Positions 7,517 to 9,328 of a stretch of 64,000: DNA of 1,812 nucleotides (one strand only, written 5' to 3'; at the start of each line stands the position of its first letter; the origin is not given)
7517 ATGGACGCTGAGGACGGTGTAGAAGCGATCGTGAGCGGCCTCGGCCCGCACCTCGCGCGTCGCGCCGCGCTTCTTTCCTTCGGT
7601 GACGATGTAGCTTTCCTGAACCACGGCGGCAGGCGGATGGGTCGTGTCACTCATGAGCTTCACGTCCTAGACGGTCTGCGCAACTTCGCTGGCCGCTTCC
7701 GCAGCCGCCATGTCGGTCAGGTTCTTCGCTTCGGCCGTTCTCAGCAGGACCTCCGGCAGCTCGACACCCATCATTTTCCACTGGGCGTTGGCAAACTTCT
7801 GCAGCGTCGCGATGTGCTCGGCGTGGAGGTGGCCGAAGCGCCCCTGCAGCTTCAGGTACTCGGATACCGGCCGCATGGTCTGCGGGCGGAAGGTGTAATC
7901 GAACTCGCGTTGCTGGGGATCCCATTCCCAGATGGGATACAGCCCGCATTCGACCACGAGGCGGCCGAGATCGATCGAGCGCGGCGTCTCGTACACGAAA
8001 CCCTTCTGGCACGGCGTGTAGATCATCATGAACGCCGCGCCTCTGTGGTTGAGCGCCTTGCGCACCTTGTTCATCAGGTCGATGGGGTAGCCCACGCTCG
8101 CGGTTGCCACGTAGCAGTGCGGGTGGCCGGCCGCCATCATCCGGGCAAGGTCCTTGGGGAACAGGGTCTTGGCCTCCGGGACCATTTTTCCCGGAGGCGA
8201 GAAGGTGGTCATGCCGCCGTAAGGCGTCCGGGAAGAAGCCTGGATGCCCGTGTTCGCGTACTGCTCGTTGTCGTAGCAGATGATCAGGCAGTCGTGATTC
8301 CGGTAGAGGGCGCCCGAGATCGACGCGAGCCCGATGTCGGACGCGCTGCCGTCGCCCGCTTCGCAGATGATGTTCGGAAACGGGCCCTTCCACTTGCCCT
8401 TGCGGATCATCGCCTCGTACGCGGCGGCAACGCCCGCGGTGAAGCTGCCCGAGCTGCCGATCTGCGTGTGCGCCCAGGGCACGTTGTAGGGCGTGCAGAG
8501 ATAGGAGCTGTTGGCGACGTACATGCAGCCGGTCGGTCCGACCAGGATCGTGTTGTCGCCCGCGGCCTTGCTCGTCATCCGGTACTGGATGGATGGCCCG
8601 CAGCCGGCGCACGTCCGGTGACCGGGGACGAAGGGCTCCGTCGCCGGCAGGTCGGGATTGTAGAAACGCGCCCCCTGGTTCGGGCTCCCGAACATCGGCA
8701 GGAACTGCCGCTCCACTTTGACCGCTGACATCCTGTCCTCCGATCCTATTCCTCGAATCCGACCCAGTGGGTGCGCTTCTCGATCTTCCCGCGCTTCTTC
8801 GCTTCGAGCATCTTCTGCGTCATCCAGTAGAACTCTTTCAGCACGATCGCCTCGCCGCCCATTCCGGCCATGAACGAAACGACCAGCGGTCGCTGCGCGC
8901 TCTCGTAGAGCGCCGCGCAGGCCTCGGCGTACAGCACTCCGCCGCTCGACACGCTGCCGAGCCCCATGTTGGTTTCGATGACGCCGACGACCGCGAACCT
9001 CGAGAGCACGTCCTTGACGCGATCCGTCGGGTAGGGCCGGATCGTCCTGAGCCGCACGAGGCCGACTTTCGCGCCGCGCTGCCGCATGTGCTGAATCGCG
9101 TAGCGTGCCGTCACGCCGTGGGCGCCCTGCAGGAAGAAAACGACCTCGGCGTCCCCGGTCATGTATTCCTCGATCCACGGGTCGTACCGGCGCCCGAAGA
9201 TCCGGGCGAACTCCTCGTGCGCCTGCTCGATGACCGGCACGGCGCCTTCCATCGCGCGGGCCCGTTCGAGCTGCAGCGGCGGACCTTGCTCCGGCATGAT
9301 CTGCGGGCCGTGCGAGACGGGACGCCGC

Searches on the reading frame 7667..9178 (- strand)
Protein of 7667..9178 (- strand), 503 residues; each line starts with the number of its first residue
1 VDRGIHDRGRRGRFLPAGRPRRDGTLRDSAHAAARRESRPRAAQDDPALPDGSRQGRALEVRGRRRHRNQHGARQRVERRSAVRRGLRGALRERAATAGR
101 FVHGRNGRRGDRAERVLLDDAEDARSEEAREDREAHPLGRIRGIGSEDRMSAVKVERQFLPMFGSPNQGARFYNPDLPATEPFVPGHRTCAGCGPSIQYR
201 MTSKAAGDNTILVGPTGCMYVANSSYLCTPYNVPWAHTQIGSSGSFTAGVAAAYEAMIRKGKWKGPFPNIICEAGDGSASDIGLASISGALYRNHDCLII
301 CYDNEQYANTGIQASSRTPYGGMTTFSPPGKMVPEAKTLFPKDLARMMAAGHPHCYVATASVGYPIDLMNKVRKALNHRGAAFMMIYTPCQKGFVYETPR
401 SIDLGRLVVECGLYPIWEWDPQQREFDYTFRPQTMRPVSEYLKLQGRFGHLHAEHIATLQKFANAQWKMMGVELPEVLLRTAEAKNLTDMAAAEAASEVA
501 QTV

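Call 80: search_protein_families(library=pfam, proteins=[window:7667-9178:-], max_evalue=0.00001)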
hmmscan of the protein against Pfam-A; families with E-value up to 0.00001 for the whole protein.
window:7667-9178:- (503 aa): 1 family
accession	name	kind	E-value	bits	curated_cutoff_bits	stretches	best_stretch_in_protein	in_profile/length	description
PF02775.26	TPP_enzyme_C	-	2.4e-13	50.6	21.9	1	234-384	24-149/151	Thiamine pyrophosphate enzyme, C-terminal TPP binding domain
